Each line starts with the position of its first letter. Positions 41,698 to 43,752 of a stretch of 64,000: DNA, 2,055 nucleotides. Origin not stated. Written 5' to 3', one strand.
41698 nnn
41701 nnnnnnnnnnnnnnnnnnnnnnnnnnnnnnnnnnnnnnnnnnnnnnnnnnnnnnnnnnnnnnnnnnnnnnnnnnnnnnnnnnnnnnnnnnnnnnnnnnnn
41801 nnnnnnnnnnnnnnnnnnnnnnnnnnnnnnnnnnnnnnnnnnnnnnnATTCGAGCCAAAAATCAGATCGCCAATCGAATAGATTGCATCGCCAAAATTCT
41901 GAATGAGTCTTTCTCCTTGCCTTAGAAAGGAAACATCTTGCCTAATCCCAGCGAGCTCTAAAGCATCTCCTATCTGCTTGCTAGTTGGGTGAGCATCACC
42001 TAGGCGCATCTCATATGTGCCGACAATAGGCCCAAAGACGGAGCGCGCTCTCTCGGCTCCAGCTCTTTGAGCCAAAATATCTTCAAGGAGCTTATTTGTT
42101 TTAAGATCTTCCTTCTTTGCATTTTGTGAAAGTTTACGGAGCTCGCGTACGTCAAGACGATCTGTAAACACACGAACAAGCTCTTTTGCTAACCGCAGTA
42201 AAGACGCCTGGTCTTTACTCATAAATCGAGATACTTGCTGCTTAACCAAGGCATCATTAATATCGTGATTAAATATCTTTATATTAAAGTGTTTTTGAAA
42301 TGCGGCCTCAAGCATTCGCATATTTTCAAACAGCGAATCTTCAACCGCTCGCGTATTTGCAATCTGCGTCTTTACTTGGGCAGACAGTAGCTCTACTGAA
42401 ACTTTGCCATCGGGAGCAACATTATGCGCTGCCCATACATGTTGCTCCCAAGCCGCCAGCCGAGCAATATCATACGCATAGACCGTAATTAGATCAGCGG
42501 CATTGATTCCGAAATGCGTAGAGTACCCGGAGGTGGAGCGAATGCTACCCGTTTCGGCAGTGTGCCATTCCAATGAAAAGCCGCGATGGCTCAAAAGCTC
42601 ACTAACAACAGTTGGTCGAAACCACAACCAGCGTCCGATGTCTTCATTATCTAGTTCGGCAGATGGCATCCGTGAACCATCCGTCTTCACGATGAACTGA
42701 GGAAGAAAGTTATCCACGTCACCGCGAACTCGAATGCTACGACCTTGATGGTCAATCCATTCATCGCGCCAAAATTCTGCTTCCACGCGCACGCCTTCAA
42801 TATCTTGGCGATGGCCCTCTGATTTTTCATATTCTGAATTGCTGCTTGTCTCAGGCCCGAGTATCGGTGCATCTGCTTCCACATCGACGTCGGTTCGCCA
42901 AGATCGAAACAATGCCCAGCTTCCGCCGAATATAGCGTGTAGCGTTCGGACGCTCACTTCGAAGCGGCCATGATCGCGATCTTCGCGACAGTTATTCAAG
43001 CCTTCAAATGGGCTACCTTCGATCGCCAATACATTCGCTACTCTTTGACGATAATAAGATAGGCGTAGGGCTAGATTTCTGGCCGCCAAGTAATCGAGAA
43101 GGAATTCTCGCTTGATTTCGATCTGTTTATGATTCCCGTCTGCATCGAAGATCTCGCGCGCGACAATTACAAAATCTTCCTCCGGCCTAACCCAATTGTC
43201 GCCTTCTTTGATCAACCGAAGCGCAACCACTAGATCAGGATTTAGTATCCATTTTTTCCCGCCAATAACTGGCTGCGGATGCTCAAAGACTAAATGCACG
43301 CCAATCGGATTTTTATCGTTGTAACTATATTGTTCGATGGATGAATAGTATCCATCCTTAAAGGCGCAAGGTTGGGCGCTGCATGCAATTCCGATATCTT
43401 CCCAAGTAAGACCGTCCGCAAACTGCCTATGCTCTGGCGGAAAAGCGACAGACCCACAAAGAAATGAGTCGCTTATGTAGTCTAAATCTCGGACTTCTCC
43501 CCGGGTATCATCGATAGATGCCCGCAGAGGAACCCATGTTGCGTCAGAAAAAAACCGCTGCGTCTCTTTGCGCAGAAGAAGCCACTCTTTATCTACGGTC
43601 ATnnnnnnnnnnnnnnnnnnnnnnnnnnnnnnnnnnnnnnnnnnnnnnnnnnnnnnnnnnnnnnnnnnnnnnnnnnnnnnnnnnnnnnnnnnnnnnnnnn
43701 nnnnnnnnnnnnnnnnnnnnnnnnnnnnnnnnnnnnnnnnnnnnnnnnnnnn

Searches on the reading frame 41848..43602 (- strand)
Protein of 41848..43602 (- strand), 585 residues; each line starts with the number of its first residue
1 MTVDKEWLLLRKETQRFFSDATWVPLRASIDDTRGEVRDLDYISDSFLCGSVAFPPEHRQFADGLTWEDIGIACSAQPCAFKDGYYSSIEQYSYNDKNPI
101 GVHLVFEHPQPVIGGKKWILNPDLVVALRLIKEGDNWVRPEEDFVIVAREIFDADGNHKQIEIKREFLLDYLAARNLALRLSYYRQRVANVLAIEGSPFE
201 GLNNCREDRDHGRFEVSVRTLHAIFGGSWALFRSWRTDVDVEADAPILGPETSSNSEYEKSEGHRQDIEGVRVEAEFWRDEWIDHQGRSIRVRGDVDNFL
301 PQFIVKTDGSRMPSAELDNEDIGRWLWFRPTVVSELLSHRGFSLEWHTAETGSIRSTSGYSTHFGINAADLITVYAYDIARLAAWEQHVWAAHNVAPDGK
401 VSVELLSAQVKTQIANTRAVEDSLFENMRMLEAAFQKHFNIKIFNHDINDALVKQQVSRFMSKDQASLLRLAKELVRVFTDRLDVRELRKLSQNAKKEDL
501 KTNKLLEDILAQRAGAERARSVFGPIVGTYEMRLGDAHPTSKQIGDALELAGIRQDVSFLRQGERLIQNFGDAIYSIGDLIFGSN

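Call 90: search_protein_families(library=pfam, proteins=[window:41848-43602:-], max_evalue=0.1)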
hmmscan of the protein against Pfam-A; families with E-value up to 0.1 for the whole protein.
window:41848-43602:- (585 aa): 1 family
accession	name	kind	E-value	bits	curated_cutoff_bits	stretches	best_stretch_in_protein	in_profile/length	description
PF12630.12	Pox_polyA_pol_N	-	0.059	14.2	27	0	426-491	20-85/108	Poxvirus poly(A) polymerase N-terminal domain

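Call 91: search_protein_families(library=padloc, proteins=[window:41848-43602:-], max_evalue=0.1)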
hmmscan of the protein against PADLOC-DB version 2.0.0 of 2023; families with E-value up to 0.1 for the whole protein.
window:41848-43602:- (585 aa): 0 families
